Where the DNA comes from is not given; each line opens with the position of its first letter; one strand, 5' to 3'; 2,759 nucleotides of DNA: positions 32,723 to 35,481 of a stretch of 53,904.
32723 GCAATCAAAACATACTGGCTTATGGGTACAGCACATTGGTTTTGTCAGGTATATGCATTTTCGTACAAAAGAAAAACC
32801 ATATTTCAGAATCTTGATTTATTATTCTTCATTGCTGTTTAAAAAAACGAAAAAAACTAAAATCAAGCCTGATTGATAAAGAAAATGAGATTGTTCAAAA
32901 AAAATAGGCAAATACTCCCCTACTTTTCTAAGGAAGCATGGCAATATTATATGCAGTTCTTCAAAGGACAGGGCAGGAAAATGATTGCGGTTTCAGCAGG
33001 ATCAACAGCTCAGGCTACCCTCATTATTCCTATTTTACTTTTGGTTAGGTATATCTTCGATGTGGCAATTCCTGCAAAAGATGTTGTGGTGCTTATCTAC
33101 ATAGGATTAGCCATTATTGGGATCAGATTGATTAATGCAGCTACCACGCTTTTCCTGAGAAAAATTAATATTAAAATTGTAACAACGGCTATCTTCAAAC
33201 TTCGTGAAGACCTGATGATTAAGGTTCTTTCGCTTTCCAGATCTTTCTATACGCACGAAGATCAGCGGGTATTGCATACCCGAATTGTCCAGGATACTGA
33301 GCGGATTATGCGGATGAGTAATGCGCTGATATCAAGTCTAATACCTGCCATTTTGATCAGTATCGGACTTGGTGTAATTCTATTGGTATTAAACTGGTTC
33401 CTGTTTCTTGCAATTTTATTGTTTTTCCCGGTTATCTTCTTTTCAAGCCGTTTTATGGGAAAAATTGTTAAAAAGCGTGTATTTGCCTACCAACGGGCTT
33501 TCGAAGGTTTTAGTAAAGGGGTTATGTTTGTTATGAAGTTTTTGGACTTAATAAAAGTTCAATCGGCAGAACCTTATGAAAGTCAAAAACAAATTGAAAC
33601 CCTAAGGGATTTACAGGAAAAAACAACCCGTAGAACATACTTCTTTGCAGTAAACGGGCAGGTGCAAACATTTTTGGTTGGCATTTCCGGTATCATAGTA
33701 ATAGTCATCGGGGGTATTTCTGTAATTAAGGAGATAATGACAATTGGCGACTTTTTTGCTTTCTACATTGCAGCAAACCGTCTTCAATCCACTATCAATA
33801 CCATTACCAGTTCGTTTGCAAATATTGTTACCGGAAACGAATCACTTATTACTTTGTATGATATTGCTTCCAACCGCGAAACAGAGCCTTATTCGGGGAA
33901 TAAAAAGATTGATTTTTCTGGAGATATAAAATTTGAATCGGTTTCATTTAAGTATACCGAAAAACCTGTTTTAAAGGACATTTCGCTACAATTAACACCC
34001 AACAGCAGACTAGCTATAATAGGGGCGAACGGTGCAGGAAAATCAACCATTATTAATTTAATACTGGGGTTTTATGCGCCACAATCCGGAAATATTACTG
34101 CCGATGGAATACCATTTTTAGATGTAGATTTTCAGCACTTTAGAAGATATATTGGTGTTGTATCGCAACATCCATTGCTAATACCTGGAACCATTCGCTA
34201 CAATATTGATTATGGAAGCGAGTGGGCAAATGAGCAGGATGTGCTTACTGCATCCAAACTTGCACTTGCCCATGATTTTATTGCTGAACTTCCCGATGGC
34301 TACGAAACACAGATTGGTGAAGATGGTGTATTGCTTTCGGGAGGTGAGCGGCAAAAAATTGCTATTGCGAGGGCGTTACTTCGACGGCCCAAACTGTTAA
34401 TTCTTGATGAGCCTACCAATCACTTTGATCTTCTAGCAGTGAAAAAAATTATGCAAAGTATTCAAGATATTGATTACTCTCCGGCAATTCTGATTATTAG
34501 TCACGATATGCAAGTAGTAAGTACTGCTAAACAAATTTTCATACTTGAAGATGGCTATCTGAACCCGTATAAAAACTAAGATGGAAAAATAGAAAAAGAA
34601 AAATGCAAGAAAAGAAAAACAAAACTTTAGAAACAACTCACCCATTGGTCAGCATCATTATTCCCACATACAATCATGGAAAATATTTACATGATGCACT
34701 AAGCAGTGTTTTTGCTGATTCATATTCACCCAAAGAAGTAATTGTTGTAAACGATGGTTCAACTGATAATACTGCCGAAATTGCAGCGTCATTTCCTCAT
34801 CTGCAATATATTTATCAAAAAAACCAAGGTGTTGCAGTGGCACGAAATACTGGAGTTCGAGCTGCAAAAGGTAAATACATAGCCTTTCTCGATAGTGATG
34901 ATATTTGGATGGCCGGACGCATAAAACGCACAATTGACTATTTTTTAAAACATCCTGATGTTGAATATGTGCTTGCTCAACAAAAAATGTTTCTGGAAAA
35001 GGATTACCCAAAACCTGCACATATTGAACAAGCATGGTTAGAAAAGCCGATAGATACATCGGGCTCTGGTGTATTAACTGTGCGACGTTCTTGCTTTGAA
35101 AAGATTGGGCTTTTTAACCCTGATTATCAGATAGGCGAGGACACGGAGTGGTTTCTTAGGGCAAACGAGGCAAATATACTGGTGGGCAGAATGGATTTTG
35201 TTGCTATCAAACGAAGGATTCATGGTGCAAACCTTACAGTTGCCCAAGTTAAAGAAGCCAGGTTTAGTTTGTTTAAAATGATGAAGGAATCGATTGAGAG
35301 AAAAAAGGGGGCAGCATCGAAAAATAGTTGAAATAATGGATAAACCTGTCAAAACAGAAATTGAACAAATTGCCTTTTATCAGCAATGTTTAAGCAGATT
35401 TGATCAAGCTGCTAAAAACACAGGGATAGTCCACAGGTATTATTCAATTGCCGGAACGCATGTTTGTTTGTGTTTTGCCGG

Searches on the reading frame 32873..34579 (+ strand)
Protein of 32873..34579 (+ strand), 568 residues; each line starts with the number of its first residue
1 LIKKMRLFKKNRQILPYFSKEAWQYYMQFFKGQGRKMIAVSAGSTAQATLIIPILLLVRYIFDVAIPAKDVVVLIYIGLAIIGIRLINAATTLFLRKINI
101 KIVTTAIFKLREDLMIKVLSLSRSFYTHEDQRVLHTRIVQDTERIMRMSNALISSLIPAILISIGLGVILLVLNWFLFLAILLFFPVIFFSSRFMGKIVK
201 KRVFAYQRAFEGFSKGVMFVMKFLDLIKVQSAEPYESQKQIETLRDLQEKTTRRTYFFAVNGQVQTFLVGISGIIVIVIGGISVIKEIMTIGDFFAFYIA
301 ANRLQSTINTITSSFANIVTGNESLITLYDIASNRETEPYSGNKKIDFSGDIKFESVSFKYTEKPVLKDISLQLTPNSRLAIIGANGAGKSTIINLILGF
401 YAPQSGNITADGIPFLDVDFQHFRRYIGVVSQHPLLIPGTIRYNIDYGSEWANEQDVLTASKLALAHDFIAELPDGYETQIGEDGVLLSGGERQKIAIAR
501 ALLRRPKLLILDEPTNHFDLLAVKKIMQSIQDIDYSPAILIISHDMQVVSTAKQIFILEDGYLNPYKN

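Call 5: search_protein_families(library=pfam, proteins=[window:32873-34579:+], max_evalue=0.01)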
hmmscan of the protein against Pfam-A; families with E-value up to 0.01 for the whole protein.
window:32873-34579:+ (568 aa): 8 families
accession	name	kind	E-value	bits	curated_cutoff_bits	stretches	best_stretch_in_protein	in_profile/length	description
PF00005.33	ABC_tran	-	2.2e-33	116.2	25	1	367-516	1-137/137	ABC transporter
PF00664.28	ABC_membrane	-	2.7e-21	76.9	28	1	56-302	20-268/274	ABC transporter transmembrane region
PF13304.12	AAA_21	-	1.1e-10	42.5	27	2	488-549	238-303/304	AAA domain, putative AbiEii toxin, Type IV TA system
PF02463.25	SMC_N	-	4.7e-06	26.6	40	0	487-556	136-209/220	RecF/RecN/SMC N terminal domain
PF13555.12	AAA_29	-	0.0026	17.9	27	1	373-394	18-39/61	P-loop containing region of AAA domain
PF13476.12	AAA_23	-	0.0027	18.8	27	1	381-397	23-39/201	AAA domain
PF03193.22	RsgA_GTPase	-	0.0065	16.7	30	0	350-401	80-130/174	RsgA GTPase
PF13175.12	AAA_15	-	0.0073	16.4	32.1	0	367-402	14-48/374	AAA ATPase domain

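Call 6: search_protein_families(library=ncbifam, proteins=[window:32873-34579:+], max_evalue=0.01)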
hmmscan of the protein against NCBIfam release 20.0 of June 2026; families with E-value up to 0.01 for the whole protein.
window:32873-34579:+ (568 aa): 190 families (the best 25 are shown)
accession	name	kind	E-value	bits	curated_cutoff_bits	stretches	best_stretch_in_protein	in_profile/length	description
TIGR00958.1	3a01208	subfamily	7.6e-83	279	874.6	1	99-563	224-691/711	antigen peptide transporter 2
TIGR02203.1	MsbA_lipidA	equivalog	7.9e-82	275.5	602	1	53-562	32-545/572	lipid A export permease/ATP-binding protein MsbA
TIGR02204.1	MsbA_rel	hypoth_equivalog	1.6e-78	264.8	780.4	1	26-562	12-551/576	ABC transporter, permease/ATP-binding protein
NF045513.1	HepA_fam_ABC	equivalog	1.1e-76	258.6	725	1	81-561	100-584/610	heterocyst formation ABC transporter subunit HepA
TIGR03375.1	type_I_sec_LssB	subfamily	9.7e-74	248.9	693.1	1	19-562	133-678/696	type I secretion system permease/ATPase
TIGR02857.1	CydD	equivalog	3.3e-70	237.5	435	1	39-556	7-527/529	thiol reductant ABC exporter subunit CydD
NF010178.0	PRK13657.1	equivalog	1.3e-67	228.6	733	1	38-562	24-546/588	glucan ABC transporter ATP-binding protein/ permease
NF008381.0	PRK11176.1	equivalog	1.9e-67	228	867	1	53-563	43-556/582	lipid A ABC transporter ATP-binding protein/permease MsbA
TIGR01846.1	type_I_sec_HlyB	subfamily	7.5e-65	219.5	725.55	1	49-562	155-668/694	type I secretion system permease/ATPase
NF052233.1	CphA_assoc_ABC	equivalog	2.9e-64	217.7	880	1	24-562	181-719/766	cyanophycin metabolism-associated ABC transporter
TIGR03796.1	NHLM_micro_ABC1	equivalog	9.2e-62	209.2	853.3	1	73-561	196-687/710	NHLP family bacteriocin export ABC transporter peptidase/permease/ATPase subunit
TIGR03797.1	NHLM_micro_ABC2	equivalog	9.8e-62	209.4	709.4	1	27-562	128-661/686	NHLP bacteriocin export ABC transporter permease/ATPase subunit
TIGR01842.1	type_I_sec_PrtD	subfamily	1.6e-57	195.3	510.15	1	46-566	17-534/544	type I secretion system permease/ATPase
TIGR02868.1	CydC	equivalog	2.3e-56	191.6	329.05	1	76-545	51-529/530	thiol reductant ABC exporter subunit CydC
NF050066.1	LPSTprtrPglK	equivalog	6.4e-55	186.6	1000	1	66-561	66-558/558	BC-type lipopolysaccharide transporter PglK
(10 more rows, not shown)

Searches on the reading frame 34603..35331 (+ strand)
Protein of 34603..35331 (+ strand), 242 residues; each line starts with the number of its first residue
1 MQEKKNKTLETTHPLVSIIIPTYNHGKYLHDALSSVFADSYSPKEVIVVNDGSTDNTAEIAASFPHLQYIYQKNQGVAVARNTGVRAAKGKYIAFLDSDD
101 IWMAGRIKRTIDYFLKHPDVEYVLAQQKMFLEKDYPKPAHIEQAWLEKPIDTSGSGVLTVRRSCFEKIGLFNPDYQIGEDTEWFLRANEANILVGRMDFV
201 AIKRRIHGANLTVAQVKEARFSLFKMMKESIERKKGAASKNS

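Call 5: search_protein_families(library=pfam, proteins=[window:34603-35331:+], max_evalue=0.01)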
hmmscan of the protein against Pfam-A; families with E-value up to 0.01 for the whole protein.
window:34603-35331:+ (242 aa): 4 families
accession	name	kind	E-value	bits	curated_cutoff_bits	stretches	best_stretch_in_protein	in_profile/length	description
PF00535.33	Glycos_transf_2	-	3.9e-35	121.7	23.3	1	17-128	1-117/168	Glycosyl transferase family 2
PF13641.12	Glyco_tranf_2_3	-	2.4e-17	64.2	27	1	14-189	2-196/230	Glycosyltransferase like family 2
PF10111.15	Glyco_tranf_2_2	-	6.3e-12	46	27.3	1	17-108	1-100/276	Glycosyltransferase like family 2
PF13704.12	Glyco_tranf_2_4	-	0.0024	18.8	27.5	1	44-113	20-96/98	Glycosyl transferase family 2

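Call 6: search_protein_families(library=ncbifam, proteins=[window:34603-35331:+], max_evalue=0.01)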
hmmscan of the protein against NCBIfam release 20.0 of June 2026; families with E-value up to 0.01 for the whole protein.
window:34603-35331:+ (242 aa): 30 families (the best 25 are shown)
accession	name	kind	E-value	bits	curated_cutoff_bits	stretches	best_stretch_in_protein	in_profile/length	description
NF007482.0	PRK10073.1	equivalog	7.6e-28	97.5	423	1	12-104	4-100/334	glycosyltransferase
NF047683.1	TeichurnBiosyTuaG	equivalog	7.6e-26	91.3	400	1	11-118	3-115/252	teichuronic acid biosynthesis protein TuaG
NF041875.1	EPS_EpsD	equivalog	6.6e-22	78.3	370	1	16-186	1-188/325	exopolysaccharide biosynthesis glycosyltransferase EpsD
TIGR03937.1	PgaC_IcaA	equivalog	7.8e-22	77.8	422.3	1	4-122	35-158/407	poly-beta-1,6-N-acetyl-D-glucosamine synthase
TIGR04283.1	glyco_like_mftF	equivalog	8.1e-21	74.6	182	1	16-232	1-215/221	TIGR04283 family arsenosugar biosynthesis glycosyltransferase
TIGR03965.1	mycofact_glyco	equivalog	3.1e-19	69.2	280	1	9-121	70-185/467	mycofactocin biosynthesis glycosyltransferase MftF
NF038302.1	EPS_HpsE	equivalog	1.8e-16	60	300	1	17-135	4-132/307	hormogonium polysaccharide biosynthesis glycosyltransferase HpsE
TIGR03111.1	glyc2_xrt_Gpos1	hypoth_equivalog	1.3e-14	53.9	363.95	1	3-122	38-164/439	TIGR03111 family XrtG-associated glycosyltransferase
NF053739.1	GlytfEpsEBac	equivalog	3e-14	52.6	450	1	14-124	1-117/265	glycosyltransferase EpsE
NF050050.1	ProtGlycPglI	equivalog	6.6e-14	52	500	1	14-111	2-105/306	GalNAc(5)-diNAcBac-PP-undecaprenol beta-1,3-glucosyltransferase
NF041394.1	GtaseAglG_Halo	equivalog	1.5e-13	50.7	440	1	16-117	3-110/304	glucosyl-dolichyl phosphate glucuronosyltransferase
NF007453.0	PRK10018.1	equivalog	1.6e-12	47.7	382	1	11-119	3-116/280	colanic acid biosynthesis glycosyltransferase WcaA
TIGR04017.1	WcaA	equivalog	2.4e-12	47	495.75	1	11-119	2-115/279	colanic acid biosynthesis glycosyltransferase WcaA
NF038299.1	EPS_HpsN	equivalog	1.6e-11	43.7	425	1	14-123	1-115/317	hormogonium polysaccharide biosynthesis glycosyltransferase HpsN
TIGR04440.1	glyco_TIGR04440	domain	1.2e-09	38.2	70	1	16-132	2-124/215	TIGR00180 family glycosyltransferase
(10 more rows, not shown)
